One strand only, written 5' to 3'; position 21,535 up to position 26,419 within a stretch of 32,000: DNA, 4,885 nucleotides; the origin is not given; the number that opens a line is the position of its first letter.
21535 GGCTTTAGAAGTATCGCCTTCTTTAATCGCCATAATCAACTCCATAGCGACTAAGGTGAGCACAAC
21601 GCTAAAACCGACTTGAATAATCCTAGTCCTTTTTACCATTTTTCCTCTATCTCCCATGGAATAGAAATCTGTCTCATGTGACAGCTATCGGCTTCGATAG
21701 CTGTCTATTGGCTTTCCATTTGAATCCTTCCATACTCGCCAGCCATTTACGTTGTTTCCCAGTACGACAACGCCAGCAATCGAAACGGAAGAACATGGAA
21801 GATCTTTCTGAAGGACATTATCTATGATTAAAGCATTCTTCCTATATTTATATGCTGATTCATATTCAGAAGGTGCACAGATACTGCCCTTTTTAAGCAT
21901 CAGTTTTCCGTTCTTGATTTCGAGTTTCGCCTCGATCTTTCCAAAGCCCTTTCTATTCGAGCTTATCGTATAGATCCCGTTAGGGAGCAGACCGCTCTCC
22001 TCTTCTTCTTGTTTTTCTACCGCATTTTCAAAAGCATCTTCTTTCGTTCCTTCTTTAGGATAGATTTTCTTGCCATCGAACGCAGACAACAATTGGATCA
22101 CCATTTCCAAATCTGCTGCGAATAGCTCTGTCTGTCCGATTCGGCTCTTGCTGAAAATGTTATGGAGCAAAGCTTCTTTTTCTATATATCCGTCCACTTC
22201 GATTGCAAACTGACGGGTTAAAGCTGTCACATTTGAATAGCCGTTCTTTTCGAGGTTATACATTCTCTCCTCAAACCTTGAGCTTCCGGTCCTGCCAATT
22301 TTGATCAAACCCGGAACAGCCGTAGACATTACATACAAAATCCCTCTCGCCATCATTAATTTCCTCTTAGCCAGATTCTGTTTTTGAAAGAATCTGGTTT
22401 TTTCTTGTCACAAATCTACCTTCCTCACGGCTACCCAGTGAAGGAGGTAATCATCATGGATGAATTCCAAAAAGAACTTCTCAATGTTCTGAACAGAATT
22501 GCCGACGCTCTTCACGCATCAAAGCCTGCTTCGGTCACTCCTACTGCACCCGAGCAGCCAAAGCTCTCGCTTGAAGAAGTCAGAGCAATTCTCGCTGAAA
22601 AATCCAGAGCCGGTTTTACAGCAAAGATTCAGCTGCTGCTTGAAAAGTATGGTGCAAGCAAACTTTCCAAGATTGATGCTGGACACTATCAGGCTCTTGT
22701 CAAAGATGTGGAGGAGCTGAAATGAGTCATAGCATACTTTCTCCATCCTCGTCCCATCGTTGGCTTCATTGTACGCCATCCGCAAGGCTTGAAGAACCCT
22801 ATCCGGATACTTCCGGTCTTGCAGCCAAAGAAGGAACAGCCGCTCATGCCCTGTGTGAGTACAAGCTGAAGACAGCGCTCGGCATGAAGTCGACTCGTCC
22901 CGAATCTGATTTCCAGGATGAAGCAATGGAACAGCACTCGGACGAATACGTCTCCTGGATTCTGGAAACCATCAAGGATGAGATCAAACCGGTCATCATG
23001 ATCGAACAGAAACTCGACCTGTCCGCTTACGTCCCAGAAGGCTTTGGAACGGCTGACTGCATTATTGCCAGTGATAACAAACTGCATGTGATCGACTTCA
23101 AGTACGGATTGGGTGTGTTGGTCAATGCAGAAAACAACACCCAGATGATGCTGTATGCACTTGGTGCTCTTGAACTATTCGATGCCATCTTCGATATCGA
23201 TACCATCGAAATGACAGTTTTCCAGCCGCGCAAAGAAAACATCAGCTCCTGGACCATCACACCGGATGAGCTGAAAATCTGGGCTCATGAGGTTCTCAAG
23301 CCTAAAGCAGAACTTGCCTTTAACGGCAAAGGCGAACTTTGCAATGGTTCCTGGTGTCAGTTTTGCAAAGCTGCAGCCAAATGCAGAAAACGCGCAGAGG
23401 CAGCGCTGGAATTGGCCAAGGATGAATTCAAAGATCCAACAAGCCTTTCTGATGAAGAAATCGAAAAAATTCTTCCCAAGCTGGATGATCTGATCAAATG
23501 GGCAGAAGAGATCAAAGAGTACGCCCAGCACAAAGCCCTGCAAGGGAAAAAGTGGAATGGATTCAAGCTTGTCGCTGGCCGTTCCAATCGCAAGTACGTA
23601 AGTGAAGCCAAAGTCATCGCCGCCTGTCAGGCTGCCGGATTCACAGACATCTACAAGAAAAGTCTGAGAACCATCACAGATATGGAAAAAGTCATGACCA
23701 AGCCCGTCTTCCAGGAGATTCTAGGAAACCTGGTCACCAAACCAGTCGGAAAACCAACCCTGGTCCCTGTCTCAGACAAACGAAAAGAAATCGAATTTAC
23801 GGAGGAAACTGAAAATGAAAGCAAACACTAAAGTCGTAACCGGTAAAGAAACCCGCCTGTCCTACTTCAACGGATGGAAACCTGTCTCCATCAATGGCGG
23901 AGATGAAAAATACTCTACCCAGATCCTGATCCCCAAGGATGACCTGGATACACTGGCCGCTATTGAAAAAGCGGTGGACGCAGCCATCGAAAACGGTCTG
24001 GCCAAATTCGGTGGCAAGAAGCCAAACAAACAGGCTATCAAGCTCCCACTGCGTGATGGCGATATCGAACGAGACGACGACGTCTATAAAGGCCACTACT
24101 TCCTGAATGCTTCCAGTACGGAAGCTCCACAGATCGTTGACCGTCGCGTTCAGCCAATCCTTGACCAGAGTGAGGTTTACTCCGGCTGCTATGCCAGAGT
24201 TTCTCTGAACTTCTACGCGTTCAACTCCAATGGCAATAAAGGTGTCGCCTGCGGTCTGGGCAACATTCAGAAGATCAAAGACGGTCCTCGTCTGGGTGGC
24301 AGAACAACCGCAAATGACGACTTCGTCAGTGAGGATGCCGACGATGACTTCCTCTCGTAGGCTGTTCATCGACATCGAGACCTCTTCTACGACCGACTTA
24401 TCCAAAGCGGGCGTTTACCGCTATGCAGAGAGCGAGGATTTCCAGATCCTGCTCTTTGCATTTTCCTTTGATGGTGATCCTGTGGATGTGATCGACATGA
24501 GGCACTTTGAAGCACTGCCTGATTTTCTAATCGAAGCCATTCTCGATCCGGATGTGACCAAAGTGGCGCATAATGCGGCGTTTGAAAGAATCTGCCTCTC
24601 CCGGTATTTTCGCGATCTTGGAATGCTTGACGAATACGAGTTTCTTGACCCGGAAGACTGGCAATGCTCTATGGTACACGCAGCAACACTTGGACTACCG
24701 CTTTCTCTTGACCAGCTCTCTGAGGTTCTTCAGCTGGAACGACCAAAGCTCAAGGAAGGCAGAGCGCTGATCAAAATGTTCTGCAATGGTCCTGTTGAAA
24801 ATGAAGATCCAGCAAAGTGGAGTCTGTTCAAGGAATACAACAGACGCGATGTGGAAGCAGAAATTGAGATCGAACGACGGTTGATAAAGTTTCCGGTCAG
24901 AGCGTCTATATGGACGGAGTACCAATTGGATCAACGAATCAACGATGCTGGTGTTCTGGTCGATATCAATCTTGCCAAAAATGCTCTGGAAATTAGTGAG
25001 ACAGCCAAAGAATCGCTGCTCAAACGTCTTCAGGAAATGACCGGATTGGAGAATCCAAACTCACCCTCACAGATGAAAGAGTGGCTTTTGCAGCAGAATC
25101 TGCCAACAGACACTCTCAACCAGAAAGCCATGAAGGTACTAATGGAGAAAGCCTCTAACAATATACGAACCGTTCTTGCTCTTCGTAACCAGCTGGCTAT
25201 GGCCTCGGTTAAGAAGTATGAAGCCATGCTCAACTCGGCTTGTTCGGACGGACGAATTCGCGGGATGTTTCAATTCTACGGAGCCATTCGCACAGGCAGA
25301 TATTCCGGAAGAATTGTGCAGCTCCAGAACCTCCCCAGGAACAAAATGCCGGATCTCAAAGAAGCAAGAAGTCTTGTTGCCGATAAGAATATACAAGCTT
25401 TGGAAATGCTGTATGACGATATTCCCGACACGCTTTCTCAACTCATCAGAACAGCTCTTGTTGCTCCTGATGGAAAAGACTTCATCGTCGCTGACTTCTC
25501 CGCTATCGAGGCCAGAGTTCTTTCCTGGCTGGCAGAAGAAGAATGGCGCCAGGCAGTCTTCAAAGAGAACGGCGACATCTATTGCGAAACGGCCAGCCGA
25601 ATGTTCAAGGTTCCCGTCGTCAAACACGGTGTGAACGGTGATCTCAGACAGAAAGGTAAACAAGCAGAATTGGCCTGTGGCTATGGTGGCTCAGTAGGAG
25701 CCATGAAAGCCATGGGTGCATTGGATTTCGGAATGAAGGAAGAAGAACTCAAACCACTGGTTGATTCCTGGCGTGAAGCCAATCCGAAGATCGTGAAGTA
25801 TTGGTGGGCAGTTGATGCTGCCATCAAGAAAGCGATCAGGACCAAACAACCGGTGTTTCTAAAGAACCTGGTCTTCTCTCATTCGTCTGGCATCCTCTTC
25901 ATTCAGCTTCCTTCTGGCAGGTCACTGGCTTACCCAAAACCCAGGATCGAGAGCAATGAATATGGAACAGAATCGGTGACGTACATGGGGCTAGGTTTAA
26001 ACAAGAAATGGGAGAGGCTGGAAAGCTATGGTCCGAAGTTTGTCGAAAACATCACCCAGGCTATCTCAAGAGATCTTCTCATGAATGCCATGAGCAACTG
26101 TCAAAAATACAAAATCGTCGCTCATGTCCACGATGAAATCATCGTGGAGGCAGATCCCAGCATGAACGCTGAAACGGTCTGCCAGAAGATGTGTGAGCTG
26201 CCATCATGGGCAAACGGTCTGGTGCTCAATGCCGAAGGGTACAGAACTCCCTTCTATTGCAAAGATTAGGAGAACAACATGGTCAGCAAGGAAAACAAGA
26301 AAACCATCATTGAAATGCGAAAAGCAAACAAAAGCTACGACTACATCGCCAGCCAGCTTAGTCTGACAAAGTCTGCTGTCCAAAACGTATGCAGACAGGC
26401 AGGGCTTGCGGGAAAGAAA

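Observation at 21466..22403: Terminator-insulated antisense two-gene module: T5orf172/GIY-YIG-DUF4357 protein plus a tiny 2-TM protein (candidate prophage-encoded defence or exclusion system)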

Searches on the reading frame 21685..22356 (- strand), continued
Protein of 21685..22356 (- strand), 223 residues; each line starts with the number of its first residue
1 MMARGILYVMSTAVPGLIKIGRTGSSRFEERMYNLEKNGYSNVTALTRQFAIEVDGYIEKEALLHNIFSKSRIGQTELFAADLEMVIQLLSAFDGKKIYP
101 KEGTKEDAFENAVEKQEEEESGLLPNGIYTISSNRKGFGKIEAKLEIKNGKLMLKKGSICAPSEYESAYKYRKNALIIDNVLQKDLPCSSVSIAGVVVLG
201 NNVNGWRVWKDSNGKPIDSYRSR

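Call 88: search_protein_families(library=pfam, alignment_id=A6, max_evalue=0.00001)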
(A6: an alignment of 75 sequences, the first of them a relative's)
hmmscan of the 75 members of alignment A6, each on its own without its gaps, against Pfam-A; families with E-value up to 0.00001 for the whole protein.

A. member 1, L008:6896-7918:- (340 aa): 6 families
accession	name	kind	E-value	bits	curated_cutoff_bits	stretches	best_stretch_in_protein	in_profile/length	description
PF07991.19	KARI_N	-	1.9e-79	265.4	20.6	1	16-179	2-165/165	Acetohydroxy acid isomeroreductase, NADPH-binding domain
PF01450.25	KARI_C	-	4e-60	202.7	29.1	1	185-330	1-144/144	Ketol-acid reductoisomerase, C-terminal domain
PF02826.25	2-Hacid_dh_C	-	2.7e-08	33.8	25.1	1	9-86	27-103/178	D-isomer specific 2-hydroxyacid dehydrogenase, NAD binding domain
PF03807.23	F420_oxidored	-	4.6e-08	34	21.6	1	20-99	1-83/94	NADP oxidoreductase coenzyme F420-dependent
PF03446.21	NAD_binding_2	-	2.7e-07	31.2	21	1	20-106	1-90/161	NAD binding domain of 6-phosphogluconate dehydrogenase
PF00670.27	AdoHcyase_NAD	-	8.3e-06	26.4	27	0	16-80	21-84/162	S-adenosyl-L-homocysteine hydrolase, NAD binding domain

B. families by the number of members that match (of 75 scanned): 94 families (the first 25 are shown)
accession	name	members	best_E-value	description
PF01230.28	HIT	7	6.3e-28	HIT domain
PF11969.13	DcpS_C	7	1.4e-23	Scavenger mRNA decapping enzyme C-term binding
PF01022.26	HTH_5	4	2.7e-15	Bacterial regulatory protein, arsR family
PF12840.13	HTH_20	4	2.4e-10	Helix-turn-helix domain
PF01381.28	HTH_3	3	3.8e-17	Helix-turn-helix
PF12844.13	HTH_19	3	3.7e-11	Helix-turn-helix domain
PF02384.22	N6_Mtase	2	2.1e-64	N-6 DNA Methylase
PF06912.16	DUF1275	2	8.5e-56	Protein of unknown function (DUF1275)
PF13173.12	AAA_14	2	5.6e-35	AAA domain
PF13635.12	DUF4143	2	8.5e-32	Domain of unknown function (DUF4143)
PF02661.23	Fic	2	2e-19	Fic/DOC family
PF13560.12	HTH_31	2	1.1e-13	Helix-turn-helix domain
PF02719.21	Polysacc_synt_2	1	2.5e-104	Polysaccharide biosynthesis protein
PF13507.12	GATase_5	1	4.4e-85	CobB/CobQ-like glutamine amidotransferase domain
PF07991.19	KARI_N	1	1.9e-79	Acetohydroxy acid isomeroreductase, NADPH-binding domain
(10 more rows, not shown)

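Call 91: search_dna_similar(query=window:21685-22356:-, collection=phages, mode=protein, max_rows=20, max_evalue=0.001)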
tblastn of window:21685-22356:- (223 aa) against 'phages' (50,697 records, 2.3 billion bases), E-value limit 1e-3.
No match.

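Call 92: search_protein_families(library=ncbifam, proteins=[window:21685-22356:-], max_evalue=0.01)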
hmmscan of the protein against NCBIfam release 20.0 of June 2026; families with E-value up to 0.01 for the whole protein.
window:21685-22356:- (223 aa): 0 families

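Call 93: search_dna_similar(query=window:21685-22356:-, collection=plasmids, mode=protein, max_rows=15, max_evalue=0.001)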
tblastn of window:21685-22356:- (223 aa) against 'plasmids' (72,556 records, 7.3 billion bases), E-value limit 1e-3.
Records with a match: 2; places in all: 2; records where one place covers at least 80% of the query: 0.
Best place of each record, by identity: <60% 2.
By first word of the organism name: Neisseria 2.
By predicted mobility (MOB-suite, as given by PLSDB): non-mobilizable 2.
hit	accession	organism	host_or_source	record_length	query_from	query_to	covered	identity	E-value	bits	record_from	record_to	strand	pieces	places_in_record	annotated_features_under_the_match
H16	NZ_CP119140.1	Neisseria gonorrhoeae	Homo sapiens,whole organism,blood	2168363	2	119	53%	45.7%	2e-16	110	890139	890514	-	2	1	none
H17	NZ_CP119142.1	Neisseria gonorrhoeae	Homo sapiens,whole organism,synovial ...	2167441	2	119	53%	45.7%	2e-16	110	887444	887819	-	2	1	none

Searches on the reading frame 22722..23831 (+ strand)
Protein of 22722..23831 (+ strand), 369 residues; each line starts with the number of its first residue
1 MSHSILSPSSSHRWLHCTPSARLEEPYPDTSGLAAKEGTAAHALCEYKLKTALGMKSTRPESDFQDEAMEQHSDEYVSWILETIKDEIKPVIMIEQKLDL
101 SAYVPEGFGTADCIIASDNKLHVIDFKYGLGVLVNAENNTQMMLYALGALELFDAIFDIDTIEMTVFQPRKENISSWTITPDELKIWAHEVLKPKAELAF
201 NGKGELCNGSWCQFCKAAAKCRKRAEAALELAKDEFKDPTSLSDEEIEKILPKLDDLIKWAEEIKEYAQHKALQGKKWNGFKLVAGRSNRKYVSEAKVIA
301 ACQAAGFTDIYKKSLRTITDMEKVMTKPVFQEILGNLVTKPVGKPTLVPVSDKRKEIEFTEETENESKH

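Call 10: search_protein_families(library=pfam, proteins=[window:22722-23831:+], max_evalue=0.001)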
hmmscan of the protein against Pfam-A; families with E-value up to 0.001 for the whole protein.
window:22722-23831:+ (369 aa): 2 families
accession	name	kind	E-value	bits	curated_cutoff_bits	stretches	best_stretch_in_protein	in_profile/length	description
PF10926.14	DUF2800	-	1.8e-149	498.4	21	1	3-355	1-368/368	Protein of unknown function (DUF2800)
PF12705.13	PDDEXK_1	-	5.1e-08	33.6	22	1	6-222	2-247/247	PD-(D/E)XK nuclease superfamily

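Call 54: find_related_loci(query=window:22722-23831:+, collection=viral_contigs, flank=5000)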
Query window:22722-23831:+ (369 aa) in viral_contigs; peptide patterns used: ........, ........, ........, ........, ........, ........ (x = any residue, [..] = any of these).
285 stretches matched a pattern; 284 encode a relative of the query (tblastn E <= 1e-3); the best 80 are kept; 80 distinct loci.
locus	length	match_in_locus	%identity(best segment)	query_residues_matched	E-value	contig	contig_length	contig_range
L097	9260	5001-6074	94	12-369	0e+0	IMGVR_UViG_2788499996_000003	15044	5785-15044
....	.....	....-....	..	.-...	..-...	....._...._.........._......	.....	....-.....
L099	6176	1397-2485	60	3-360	4e-140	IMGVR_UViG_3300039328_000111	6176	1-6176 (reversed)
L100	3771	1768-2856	60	3-360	7e-144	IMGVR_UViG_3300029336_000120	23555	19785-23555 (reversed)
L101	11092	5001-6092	56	3-361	2e-139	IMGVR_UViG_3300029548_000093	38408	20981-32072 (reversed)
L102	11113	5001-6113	56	3-369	7e-139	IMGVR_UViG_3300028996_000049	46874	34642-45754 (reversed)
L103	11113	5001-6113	56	3-369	2e-137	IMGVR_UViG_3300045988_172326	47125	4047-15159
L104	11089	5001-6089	60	3-360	2e-136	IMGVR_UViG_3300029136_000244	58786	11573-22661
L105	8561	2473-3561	60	3-360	2e-136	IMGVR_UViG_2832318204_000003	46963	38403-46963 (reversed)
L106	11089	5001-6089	60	3-360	4e-136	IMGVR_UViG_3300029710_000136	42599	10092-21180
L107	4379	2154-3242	60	3-360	7e-139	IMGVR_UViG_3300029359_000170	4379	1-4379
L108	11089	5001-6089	60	3-360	4e-136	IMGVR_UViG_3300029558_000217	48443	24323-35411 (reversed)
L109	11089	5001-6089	60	3-360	2e-136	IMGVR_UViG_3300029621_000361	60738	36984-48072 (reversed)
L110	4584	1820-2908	60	3-360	4e-138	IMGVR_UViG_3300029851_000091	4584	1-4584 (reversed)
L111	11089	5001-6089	60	3-360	4e-136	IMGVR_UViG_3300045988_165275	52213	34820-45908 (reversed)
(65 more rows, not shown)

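Call 60: search_protein_families(library=padloc, proteins=[L097:3391-4497:-], max_evalue=0.01)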
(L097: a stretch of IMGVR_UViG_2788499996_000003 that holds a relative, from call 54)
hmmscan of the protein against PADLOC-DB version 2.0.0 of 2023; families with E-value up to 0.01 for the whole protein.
L097:3391-4497:- (368 aa): 4 families
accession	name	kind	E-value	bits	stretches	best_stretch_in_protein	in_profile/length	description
PDLC04917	PDC-S12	-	9.7e-07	26.9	1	2-21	197-216/218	-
PDLC00833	E1-E2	-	3.4e-05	21.4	1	2-23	171-192/222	E1-E2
PDLC00865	E2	-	3.5e-05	21.3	1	2-36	169-202/219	E2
PDLC00872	E2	-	7.7e-05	20.3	1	2-44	167-203/216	E2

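Call 61: search_protein_families(library=pfam, proteins=[L097:3391-4497:-], max_evalue=0.01)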
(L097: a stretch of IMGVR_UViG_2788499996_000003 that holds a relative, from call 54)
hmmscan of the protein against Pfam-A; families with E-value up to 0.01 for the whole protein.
L097:3391-4497:- (368 aa): 1 family
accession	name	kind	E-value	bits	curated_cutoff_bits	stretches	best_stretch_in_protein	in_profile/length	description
PF02810.21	SEC-C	-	1.3e-09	38.2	20.4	1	5-22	1-18/19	SEC-C motif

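Call 92: search_protein_families(library=ncbifam, proteins=[L097:3391-4497:-], max_evalue=0.01)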
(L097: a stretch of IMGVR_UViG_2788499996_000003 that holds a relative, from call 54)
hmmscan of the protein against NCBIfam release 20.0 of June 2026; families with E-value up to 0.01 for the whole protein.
L097:3391-4497:- (368 aa): 7 families
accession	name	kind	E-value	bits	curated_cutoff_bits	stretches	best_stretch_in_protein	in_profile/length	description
NF004088.0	PRK05590.1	equivalog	1.4e-07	32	140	1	2-21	144-163/166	hypothetical protein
NF002449.0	PRK01617.1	equivalog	3e-07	30.9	141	1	2-21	133-152/154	hypothetical protein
NF007704.0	PRK10396.1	equivalog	6.9e-07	29.5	149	1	2-21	200-219/221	hypothetical protein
NF002592.0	PRK02250.1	equivalog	7.7e-07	29.4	158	1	1-21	146-166/167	hypothetical protein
NF001213.0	PRK00183.1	equivalog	7.7e-07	29.3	158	1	1-22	132-153/157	hypothetical protein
TIGR04102.1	SWIM_PBPRA1643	hypoth_equivalog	1e-06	29.1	68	1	4-21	90-107/108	PBPRA1643 family SWIM/SEC-C metal-binding motif protein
NF008970.0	PRK12318.1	equivalog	0.00054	19.3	267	1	4-43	2-41/291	methionyl aminopeptidase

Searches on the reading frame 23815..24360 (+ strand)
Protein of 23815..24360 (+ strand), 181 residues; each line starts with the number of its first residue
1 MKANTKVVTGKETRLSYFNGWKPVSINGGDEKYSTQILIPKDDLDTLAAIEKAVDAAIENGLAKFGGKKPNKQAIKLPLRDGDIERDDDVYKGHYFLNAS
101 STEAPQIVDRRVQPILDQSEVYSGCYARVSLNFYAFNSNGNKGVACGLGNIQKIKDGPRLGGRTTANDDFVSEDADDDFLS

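Call 10: search_protein_families(library=pfam, proteins=[window:23815-24360:+], max_evalue=0.001)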
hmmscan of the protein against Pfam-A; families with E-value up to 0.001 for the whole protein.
window:23815-24360:+ (181 aa): 1 family
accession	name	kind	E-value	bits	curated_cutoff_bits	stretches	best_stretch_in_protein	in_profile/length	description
PF10991.15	Enc34_ssDNA-bd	-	1.7e-74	249.7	26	1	5-180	1-176/176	Enterobacter phage Enc34, ssDNA-binding protein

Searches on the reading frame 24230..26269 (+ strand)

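Call 10: search_protein_families(library=pfam, proteins=[window:24230-26269:+], max_evalue=0.001)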
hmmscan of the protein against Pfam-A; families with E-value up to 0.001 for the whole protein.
window:24230-26269:+ (679 aa): 1 family
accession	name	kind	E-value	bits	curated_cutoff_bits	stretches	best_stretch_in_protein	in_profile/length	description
PF00476.26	DNA_pol_A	-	9.4e-26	91.1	34.3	1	260-535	15-265/381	DNA polymerase family A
